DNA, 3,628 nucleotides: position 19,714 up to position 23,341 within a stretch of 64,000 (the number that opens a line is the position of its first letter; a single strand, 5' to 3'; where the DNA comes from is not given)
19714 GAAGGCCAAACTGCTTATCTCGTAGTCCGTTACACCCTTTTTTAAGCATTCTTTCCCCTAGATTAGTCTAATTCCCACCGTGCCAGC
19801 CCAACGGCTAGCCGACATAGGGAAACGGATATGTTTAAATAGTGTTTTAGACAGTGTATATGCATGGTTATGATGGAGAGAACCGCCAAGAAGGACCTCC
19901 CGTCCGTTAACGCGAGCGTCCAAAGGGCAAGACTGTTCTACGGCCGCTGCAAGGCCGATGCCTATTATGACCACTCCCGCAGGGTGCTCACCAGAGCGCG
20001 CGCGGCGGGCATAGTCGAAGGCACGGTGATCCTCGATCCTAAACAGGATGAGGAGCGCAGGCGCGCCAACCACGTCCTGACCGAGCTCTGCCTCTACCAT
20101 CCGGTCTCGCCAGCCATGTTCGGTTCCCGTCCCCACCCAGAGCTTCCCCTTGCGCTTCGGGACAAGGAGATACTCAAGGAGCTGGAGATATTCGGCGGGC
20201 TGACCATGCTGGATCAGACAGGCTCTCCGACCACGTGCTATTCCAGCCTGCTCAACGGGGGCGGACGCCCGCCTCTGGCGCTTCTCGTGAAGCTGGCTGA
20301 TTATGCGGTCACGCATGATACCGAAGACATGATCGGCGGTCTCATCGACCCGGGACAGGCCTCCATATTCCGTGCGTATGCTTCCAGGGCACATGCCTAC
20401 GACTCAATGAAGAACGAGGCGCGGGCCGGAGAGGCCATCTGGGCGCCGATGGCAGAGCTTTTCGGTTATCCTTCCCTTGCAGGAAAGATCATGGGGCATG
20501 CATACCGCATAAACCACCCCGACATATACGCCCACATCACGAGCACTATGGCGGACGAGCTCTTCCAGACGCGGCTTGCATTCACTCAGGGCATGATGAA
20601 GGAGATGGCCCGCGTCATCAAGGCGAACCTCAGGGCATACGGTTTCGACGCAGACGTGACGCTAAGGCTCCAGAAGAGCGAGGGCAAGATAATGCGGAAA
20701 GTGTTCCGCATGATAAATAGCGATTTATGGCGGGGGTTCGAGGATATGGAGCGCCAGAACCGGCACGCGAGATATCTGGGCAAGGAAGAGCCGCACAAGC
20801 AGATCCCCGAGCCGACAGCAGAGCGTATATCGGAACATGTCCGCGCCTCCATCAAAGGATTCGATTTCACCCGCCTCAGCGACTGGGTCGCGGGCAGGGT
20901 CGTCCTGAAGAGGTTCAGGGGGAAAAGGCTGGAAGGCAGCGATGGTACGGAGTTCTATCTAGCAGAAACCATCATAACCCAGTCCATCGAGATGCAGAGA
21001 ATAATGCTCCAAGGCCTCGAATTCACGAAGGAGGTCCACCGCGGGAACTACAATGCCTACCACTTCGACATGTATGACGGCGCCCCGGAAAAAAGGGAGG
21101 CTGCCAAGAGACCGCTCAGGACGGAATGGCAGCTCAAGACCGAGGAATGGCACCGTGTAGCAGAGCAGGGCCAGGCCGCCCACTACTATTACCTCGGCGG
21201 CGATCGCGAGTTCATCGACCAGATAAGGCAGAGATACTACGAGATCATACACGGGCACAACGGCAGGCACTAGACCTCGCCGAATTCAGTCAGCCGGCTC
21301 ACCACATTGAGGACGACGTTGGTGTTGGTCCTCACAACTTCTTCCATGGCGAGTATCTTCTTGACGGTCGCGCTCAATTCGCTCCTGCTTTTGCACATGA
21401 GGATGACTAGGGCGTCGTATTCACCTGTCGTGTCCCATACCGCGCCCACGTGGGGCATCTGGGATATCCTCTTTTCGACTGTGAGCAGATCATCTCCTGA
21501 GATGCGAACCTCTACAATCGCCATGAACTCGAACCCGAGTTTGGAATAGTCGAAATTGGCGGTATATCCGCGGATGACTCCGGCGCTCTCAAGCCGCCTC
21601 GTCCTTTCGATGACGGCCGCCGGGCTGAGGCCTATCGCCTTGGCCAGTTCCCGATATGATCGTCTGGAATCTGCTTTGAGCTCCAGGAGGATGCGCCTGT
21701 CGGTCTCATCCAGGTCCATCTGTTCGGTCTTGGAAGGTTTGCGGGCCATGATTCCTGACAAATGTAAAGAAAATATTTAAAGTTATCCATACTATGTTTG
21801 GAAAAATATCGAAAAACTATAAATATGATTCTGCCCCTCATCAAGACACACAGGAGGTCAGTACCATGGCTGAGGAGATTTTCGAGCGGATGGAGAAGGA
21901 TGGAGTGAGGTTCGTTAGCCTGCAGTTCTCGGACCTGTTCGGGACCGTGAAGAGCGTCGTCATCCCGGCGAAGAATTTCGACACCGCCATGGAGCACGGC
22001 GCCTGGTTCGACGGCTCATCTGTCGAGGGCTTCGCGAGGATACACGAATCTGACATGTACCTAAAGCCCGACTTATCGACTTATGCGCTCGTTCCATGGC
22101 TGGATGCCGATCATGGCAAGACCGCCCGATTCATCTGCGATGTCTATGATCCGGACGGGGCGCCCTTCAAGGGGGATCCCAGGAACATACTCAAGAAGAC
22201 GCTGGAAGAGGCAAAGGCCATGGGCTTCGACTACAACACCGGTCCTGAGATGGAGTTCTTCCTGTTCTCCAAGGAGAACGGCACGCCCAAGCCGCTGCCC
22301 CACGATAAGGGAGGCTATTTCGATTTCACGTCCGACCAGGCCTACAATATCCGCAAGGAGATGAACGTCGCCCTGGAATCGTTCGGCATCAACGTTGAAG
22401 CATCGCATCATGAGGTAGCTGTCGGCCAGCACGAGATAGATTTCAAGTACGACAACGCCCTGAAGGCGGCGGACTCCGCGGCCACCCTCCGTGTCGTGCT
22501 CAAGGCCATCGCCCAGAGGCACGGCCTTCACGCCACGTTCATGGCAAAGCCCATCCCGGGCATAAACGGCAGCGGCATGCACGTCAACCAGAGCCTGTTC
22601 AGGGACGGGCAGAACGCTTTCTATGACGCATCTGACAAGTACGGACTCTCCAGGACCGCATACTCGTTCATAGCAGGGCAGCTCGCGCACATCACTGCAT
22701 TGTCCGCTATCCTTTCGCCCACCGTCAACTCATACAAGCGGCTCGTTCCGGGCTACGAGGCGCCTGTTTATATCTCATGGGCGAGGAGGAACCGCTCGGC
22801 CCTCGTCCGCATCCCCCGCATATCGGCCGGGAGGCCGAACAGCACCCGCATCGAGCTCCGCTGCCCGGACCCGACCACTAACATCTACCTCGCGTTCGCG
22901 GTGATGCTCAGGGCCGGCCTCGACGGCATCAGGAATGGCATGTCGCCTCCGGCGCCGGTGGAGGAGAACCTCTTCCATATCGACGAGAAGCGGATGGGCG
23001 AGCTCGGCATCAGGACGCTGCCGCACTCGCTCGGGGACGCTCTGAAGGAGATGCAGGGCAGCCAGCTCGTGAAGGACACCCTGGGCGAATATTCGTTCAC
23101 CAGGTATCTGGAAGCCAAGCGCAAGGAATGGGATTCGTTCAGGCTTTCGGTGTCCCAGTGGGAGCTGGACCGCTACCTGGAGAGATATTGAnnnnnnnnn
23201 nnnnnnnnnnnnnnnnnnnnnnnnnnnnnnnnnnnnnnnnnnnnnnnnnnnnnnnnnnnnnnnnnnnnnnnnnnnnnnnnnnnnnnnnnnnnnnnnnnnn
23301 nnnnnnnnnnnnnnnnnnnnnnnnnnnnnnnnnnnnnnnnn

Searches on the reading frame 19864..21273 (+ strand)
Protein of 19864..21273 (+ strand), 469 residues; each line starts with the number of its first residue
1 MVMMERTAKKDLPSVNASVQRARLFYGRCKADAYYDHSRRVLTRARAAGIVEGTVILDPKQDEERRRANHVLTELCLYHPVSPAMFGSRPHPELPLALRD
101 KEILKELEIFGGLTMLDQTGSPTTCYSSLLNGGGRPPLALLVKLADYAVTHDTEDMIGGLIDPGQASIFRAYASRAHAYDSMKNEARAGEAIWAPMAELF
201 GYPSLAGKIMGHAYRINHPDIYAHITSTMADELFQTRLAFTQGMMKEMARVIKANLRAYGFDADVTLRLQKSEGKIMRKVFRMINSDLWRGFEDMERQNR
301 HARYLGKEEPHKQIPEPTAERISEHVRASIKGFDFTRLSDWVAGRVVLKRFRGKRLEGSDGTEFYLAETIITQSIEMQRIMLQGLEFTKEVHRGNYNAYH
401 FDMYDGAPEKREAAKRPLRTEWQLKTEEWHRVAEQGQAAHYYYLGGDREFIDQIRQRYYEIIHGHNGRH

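Call 9: search_protein_families(library=pfam, proteins=[window:19864-21273:+])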
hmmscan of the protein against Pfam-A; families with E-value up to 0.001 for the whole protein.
window:19864-21273:+ (469 aa): 1 family
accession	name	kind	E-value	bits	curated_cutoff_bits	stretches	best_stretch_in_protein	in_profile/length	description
PF04607.23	RelA_SpoT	-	2.4e-05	25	27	1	332-443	17-108/113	Region found in RelA / SpoT proteins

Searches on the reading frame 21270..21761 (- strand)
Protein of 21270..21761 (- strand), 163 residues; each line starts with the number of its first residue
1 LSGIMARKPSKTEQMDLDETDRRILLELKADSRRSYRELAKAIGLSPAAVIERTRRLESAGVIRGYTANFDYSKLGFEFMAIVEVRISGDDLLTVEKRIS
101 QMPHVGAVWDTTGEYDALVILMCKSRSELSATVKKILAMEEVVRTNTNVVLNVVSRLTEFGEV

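Call 9: search_protein_families(library=pfam, proteins=[window:21270-21761:-])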
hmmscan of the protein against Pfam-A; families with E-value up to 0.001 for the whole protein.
window:21270-21761:- (163 aa): 6 families
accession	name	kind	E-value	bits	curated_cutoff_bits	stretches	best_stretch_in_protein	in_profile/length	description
PF13412.12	HTH_24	-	8.6e-17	60.9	21.9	1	17-64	1-48/48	Winged helix-turn-helix DNA-binding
PF13404.12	HTH_AsnC-type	-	1.6e-16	60.3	27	1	17-58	1-42/42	AsnC-type helix-turn-helix domain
PF01037.27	AsnC_trans_reg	-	9.8e-15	54.7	25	1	83-152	1-72/73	Lrp/AsnC ligand binding domain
PF22451.2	NirdL-like_HTH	-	2.5e-06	27.4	27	1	36-64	19-47/47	Siroheme decarboxylase NirDL-like HTH domain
PF18024.7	HTH_50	-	0.00048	20.2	27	1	18-56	9-46/50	Helix-turn-helix domain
PF01047.28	MarR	-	0.00066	19.9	24.6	0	23-64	7-48/59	MarR family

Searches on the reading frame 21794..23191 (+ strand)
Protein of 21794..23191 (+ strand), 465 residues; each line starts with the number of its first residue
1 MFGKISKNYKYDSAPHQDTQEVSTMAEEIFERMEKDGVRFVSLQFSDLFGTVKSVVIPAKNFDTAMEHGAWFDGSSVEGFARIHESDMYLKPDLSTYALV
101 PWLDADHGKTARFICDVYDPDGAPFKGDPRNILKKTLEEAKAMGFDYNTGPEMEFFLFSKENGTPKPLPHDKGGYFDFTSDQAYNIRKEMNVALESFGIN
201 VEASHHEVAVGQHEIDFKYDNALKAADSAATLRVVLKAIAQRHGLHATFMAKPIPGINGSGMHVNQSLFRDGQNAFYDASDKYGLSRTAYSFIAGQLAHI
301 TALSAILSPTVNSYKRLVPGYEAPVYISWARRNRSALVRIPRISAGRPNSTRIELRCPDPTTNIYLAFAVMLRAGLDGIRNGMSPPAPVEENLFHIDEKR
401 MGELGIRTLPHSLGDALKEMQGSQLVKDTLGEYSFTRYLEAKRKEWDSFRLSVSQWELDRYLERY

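Call 9: search_protein_families(library=pfam, proteins=[window:21794-23191:+])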
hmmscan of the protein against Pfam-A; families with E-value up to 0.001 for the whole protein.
window:21794-23191:+ (465 aa): 2 families
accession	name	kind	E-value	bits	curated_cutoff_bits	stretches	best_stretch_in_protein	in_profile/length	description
PF00120.29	Gln-synt_C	-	2.2e-130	435.2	24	1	127-461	2-344/344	Glutamine synthetase, catalytic domain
PF03951.24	Gln-synt_N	-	5.8e-30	103.2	33.4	1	38-120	2-82/82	Glutamine synthetase, beta-Grasp domain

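Call 10: find_encoding_contigs(protein=window:21794-23191:+, flank=3000, max_places=6)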
Protein window:21794-23191:+ (465 aa): 1 contig read that carries it; 1 place shown.
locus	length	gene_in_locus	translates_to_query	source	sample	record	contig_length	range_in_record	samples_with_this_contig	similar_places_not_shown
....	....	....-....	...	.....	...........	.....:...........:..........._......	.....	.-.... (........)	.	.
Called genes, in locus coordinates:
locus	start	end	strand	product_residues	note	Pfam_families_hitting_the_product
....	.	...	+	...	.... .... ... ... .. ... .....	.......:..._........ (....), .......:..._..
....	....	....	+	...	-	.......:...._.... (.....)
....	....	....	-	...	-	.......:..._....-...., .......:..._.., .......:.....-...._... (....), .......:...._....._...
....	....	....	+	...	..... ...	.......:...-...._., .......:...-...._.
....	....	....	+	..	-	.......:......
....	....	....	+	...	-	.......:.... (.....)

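Call 11: find_related_loci(query=window:21794-23191:+, collection=genome_contigs, flank=4000)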
Query window:21794-23191:+ (465 aa) in genome_contigs; peptide patterns used: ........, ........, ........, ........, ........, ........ (x = any residue, [..] = any of these).
600 stretches matched a pattern (row limit reached: there are more); 599 encode a relative of the query (tblastn E <= 1e-3); the best 80 are kept; 80 distinct loci.
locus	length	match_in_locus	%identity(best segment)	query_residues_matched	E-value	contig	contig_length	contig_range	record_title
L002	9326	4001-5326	66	25-465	0e+0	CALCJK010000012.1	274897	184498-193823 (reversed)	MAG: uncultured bacterium isolate H1_Bin_METABAT__173_sub_1 genome assembly, contig: c_000000123616, whole genome shotgu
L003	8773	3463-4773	60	29-465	0e+0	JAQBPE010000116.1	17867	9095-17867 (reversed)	MAG: Cyanobacteria bacterium RYN_339 scaffold_1530764, whole genome shotgun sequence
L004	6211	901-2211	60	29-465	0e+0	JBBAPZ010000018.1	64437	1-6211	MAG: Candidatus Sericytochromatia bacterium isolate EUL_180 ctg18-EUL_180, whole genome shotgun sequence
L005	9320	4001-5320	60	27-465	8e-178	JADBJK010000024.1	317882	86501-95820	MAG: Chloroflexota bacterium isolate Tumba.bins.16 NODE_55_length_317882_cov_120.233, whole genome shotgun sequence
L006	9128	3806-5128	58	26-465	3e-177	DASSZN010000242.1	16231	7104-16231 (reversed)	MAG TPA_asm: Thermomicrobiaceae bacterium isolate SMAG_U710 k141_1185994, whole genome shotgun sequence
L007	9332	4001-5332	57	25-465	9e-177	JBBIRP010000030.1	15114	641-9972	MAG: Ignavibacteriales bacterium isolate PFF170222_bin_352 NODE_459_length_15114_cov_3.563716, whole genome shotgun sequ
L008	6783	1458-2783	57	25-465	5e-176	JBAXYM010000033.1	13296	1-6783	MAG: Patescibacteria group bacterium isolate SO_2016_CLC_T1_18 scaffold04346_PH3_Jul14_2016, whole genome shotgun sequen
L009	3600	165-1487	59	26-465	0e+0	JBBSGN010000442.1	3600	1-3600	MAG: Chloroflexia bacterium isolate LS2_sbin.40 LS2_sbin.40_K_1098323_L_3600_cov_7.0000, whole genome shotgun sequence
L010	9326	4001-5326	59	26-465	2e-175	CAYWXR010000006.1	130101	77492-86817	MAG TPA_asm: uncultured Thermomicrobiales bacterium isolate SRP268622_co1_373 genome assembly, contig: NODE_154_length_1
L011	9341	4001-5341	56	24-463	2e-174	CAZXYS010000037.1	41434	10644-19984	MAG TPA_asm: uncultured Hyphomicrobiales bacterium isolate SRP141376_co1_372 genome assembly, contig: NODE_2251_length_4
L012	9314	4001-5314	58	27-465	7e-174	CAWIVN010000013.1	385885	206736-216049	MAG: uncultured Chloroflexia bacterium isolate MFD02979.bin.1.149 genome assembly, contig: contig_19760, whole genome sh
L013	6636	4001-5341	57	22-465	1e-173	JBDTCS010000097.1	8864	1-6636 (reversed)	MAG: Candidatus Kapaibacterium sp. isolate cluster2_bin.161 k127_6096578, whole genome shotgun sequence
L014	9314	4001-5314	57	27-465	1e-172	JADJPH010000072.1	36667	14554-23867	MAG: Candidatus Fredericiella danica isolate Fred_BATAC.359 tig00061741-10-375310, whole genome shotgun sequence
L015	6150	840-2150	57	29-463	1e-172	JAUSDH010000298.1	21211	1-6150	MAG: Candidatus Brocadiaceae bacterium isolate E14_concoct.bin.99 E14_k141_1379145, whole genome shotgun sequence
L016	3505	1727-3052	57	27-465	2e-180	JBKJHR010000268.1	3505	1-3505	MAG: Candidatus Kapaibacterium sp. isolate ant_bin.118 S1Ck117_6069396_flag_1_multi_9.0000_len_3505, whole genome shotgu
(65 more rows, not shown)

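Call 35: find_homologous_proteins(query=window:21794-23191:+, max_evalue=1e-150)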
Query window:21794-23191:+ (465 aa): 4993 proteins with E <= 1e-150 among 8000 candidates; the best 120 are listed.
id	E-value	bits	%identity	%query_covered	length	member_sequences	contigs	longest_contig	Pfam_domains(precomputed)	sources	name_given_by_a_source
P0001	0.0e+0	1015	100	95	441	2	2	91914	PF03951.25,PF00120.30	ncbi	ncbi:MAG: type I glutamate--ammonia ligase [Candidatus Micrarchaeota archaeon]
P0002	2.7e-247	839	80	95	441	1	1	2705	PF03951.25,PF00120.30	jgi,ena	-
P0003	1.1e-243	827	78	95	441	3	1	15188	PF03951.25,PF00120.30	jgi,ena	-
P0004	3.3e-240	816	77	95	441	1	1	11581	PF03951.25,PF00120.30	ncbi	ncbi:MAG: glutamine synthetase family protein [Candidatus Micrarchaeota archaeon]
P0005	2.5e-239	813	77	95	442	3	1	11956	PF03951.25,PF00120.30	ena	-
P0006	1.1e-238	811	77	95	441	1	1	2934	PF03951.25,PF00120.30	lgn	-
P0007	5.7e-236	802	76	94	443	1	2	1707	PF03951.25,PF00120.30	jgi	jgi:glutamine synthetase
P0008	1.0e-235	801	76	95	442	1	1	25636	PF03951.25,PF00120.30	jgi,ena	-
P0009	5.1e-235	799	76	97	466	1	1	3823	PF03951.25,PF00120.30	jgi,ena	-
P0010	2.6e-233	793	75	94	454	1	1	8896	PF03951.25,PF00120.30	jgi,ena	-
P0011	2.5e-232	790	76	94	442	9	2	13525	PF03951.25,PF00120.30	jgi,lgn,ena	jgi:glutamine synthetase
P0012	1.6e-231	787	75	94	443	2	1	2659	PF03951.25,PF00120.30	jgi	jgi:glutamine synthetase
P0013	2.6e-230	783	74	94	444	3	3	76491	PF03951.25,PF00120.30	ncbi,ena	-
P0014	3.4e-230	783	75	94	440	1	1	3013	PF03951.25,PF00120.30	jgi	jgi:glutamine synthetase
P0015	1.3e-221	754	73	94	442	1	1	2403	PF03951.25,PF00120.30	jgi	jgi:glutamine synthetase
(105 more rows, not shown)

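Call 36: find_encoding_contigs(protein=P0002, flank=2000, max_places=2)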
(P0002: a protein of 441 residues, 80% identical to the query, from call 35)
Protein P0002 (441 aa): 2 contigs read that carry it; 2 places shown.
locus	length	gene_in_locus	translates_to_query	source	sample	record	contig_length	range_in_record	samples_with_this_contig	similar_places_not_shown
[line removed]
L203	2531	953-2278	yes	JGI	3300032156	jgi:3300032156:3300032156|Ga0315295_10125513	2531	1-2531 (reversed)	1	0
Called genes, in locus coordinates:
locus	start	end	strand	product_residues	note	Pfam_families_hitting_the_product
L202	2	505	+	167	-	?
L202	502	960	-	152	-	PF13404:HTH_AsnC-type, PF13412:HTH_24, PF22451:NirdL-like_HTH (weak), PF01037:AsnC_trans_reg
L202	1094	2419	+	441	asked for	PF03951:Gln-synt_N, PF00120:Gln-synt_C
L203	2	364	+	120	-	?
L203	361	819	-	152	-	PF13404:HTH_AsnC-type, PF13412:HTH_24, PF22451:NirdL-like_HTH (weak), PF01037:AsnC_trans_reg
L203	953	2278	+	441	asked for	PF03951:Gln-synt_N, PF00120:Gln-synt_C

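Call 37: find_encoding_contigs(protein=P0003, flank=2000, max_places=2)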
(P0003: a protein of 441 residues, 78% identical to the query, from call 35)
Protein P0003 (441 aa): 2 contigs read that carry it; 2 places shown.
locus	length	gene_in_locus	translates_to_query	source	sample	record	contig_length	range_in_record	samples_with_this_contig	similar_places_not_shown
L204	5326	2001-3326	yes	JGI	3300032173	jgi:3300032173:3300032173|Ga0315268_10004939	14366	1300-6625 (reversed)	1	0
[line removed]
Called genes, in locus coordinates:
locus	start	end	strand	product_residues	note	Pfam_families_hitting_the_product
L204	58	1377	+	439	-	-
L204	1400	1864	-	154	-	PF13404:HTH_AsnC-type, PF13412:HTH_24, PF01037:AsnC_trans_reg, PF22482:AsnC_trans_reg_3 (faint)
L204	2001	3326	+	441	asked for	PF03951:Gln-synt_N, PF00120:Gln-synt_C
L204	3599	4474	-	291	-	-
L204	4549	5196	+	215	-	PF13646:HEAT_2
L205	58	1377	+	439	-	-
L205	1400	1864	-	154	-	PF13404:HTH_AsnC-type, PF13412:HTH_24, PF01037:AsnC_trans_reg, PF22482:AsnC_trans_reg_3 (faint)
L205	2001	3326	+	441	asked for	PF03951:Gln-synt_N, PF00120:Gln-synt_C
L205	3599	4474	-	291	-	-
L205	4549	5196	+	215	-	PF13646:HEAT_2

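Call 38: find_encoding_contigs(protein=P0004, flank=2000, max_places=2)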
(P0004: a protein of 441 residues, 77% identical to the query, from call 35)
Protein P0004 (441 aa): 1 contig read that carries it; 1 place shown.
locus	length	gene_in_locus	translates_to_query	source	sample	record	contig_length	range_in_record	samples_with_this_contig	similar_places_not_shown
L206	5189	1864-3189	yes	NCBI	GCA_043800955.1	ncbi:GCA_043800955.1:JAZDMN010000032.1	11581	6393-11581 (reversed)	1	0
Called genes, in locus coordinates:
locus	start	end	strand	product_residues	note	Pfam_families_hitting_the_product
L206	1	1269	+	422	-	PF04607:RelA_SpoT (faint)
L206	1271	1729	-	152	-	PF13404:HTH_AsnC-type, PF13412:HTH_24, PF01037:AsnC_trans_reg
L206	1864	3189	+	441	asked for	PF03951:Gln-synt_N, PF00120:Gln-synt_C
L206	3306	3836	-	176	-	-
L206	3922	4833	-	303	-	PF01022:HTH_5 (weak), PF09339:HTH_IclR (faint), PF24271:HVO_2833_C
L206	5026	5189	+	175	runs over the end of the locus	PF00856:SET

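Call 39: find_encoding_contigs(protein=P0005, flank=2000, max_places=2)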
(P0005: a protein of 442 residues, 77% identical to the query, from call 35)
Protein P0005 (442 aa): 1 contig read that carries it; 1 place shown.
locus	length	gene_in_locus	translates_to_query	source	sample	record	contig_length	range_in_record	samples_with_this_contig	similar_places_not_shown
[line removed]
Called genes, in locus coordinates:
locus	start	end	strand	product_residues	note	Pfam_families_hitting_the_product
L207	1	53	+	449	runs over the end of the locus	PF04607:RelA_SpoT (weak)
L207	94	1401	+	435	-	-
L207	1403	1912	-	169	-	PF13404:HTH_AsnC-type, PF13412:HTH_24, PF01037:AsnC_trans_reg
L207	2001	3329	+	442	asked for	PF03951:Gln-synt_N, PF00120:Gln-synt_C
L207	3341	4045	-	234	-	PF01493:GXGXG (faint)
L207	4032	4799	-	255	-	-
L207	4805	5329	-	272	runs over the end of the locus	PF01493:GXGXG (faint)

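Call 53: find_encoding_contigs(protein=P0006, flank=2000, max_places=2)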
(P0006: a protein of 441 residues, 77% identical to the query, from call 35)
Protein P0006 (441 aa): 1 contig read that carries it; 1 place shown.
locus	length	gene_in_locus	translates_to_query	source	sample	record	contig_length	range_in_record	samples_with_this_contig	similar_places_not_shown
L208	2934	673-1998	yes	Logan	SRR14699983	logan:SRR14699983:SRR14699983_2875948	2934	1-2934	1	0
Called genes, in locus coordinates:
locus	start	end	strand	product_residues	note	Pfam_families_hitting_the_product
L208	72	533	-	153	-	PF13404:HTH_AsnC-type, PF13412:HTH_24, PF01037:AsnC_trans_reg, PF22482:AsnC_trans_reg_3 (weak)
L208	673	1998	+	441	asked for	PF03951:Gln-synt_N, PF00120:Gln-synt_C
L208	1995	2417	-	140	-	-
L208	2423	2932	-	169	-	?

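Call 54: find_encoding_contigs(protein=P0010, flank=2000, max_places=2)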
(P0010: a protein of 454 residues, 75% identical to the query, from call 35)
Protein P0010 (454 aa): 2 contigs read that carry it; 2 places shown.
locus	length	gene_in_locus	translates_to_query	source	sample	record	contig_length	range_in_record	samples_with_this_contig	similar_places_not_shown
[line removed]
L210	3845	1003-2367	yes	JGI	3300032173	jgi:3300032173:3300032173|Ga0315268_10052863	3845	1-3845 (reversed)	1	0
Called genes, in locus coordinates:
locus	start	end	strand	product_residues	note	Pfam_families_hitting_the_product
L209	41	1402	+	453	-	PF04607:RelA_SpoT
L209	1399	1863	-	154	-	PF13404:HTH_AsnC-type, PF13412:HTH_24, PF01037:AsnC_trans_reg, PF22482:AsnC_trans_reg_3 (weak)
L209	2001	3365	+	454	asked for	PF03951:Gln-synt_N, PF00120:Gln-synt_C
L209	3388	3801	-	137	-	-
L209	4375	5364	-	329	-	PF01699:Na_Ca_ex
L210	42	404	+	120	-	PF04607:RelA_SpoT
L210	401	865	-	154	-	PF13404:HTH_AsnC-type, PF13412:HTH_24, PF01037:AsnC_trans_reg, PF22482:AsnC_trans_reg_3 (weak)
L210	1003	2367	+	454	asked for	PF03951:Gln-synt_N, PF00120:Gln-synt_C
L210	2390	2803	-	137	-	-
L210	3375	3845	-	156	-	?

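Call 55: find_encoding_contigs(protein=P0011, flank=2000, max_places=2)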
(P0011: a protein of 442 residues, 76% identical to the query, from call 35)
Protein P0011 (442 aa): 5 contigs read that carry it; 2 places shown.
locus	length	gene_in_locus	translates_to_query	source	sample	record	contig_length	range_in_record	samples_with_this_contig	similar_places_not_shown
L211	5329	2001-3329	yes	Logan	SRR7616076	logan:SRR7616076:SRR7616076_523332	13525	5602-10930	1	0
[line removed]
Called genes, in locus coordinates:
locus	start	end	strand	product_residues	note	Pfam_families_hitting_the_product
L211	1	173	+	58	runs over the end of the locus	-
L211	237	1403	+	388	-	PF04607:RelA_SpoT (weak)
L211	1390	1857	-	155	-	PF13404:HTH_AsnC-type, PF13412:HTH_24, PF01037:AsnC_trans_reg, PF22482:AsnC_trans_reg_3 (weak)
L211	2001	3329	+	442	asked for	PF03951:Gln-synt_N, PF00120:Gln-synt_C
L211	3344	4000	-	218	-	PF01487:DHquinase_I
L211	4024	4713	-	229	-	-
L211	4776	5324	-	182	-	PF02525:Flavodoxin_2, PF03358:FMN_red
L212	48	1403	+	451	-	PF04607:RelA_SpoT (weak)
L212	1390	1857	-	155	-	PF13404:HTH_AsnC-type, PF13412:HTH_24, PF01037:AsnC_trans_reg, PF22482:AsnC_trans_reg_3 (weak)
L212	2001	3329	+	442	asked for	PF03951:Gln-synt_N, PF00120:Gln-synt_C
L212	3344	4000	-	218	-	PF01487:DHquinase_I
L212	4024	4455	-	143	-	-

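Call 56: find_encoding_contigs(protein=P0013, flank=2000, max_places=2)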
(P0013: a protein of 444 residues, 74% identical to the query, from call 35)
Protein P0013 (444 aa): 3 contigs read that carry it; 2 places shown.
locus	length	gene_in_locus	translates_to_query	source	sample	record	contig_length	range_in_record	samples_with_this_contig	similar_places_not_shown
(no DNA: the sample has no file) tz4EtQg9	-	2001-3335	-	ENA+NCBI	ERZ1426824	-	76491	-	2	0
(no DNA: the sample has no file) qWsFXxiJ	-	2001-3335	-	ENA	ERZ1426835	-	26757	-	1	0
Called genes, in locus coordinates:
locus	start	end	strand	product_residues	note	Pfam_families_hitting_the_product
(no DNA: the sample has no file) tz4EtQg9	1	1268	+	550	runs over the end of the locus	PF04607:RelA_SpoT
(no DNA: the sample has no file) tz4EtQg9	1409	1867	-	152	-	PF13404:HTH_AsnC-type, PF13412:HTH_24, PF01037:AsnC_trans_reg, PF22482:AsnC_trans_reg_3 (weak)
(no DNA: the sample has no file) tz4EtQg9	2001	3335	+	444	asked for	PF03951:Gln-synt_N, PF00120:Gln-synt_C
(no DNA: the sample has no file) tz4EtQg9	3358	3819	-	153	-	-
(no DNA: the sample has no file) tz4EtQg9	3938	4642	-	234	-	-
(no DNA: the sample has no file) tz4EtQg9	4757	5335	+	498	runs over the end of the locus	PF03109:ABC1 (faint), PF00069:Pkinase, PF07714:PK_Tyr_Ser-Thr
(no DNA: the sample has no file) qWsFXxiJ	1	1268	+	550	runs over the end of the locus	PF04607:RelA_SpoT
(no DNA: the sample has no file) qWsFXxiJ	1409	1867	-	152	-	PF13404:HTH_AsnC-type, PF13412:HTH_24, PF01037:AsnC_trans_reg, PF22482:AsnC_trans_reg_3 (weak)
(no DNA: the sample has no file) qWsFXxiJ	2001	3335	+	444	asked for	PF03951:Gln-synt_N, PF00120:Gln-synt_C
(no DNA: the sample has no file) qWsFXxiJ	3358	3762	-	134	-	?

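Call 70: find_encoding_contigs(protein=P0001, flank=1500, max_places=4)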
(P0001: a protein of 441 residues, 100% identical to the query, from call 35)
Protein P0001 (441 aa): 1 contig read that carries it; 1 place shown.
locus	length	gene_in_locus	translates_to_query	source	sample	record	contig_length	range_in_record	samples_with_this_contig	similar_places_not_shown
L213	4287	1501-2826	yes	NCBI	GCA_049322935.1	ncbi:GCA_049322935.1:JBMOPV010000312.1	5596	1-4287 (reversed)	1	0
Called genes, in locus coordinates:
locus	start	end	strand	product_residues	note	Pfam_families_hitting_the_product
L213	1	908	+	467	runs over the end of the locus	PF04607:RelA_SpoT (faint)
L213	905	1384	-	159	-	PF13404:HTH_AsnC-type, PF13412:HTH_24, PF22451:NirdL-like_HTH (weak), PF01037:AsnC_trans_reg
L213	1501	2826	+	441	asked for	PF03951:Gln-synt_N, PF00120:Gln-synt_C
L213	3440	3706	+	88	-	PF02680:DUF211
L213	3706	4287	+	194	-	PF01988:VIT1 (faint)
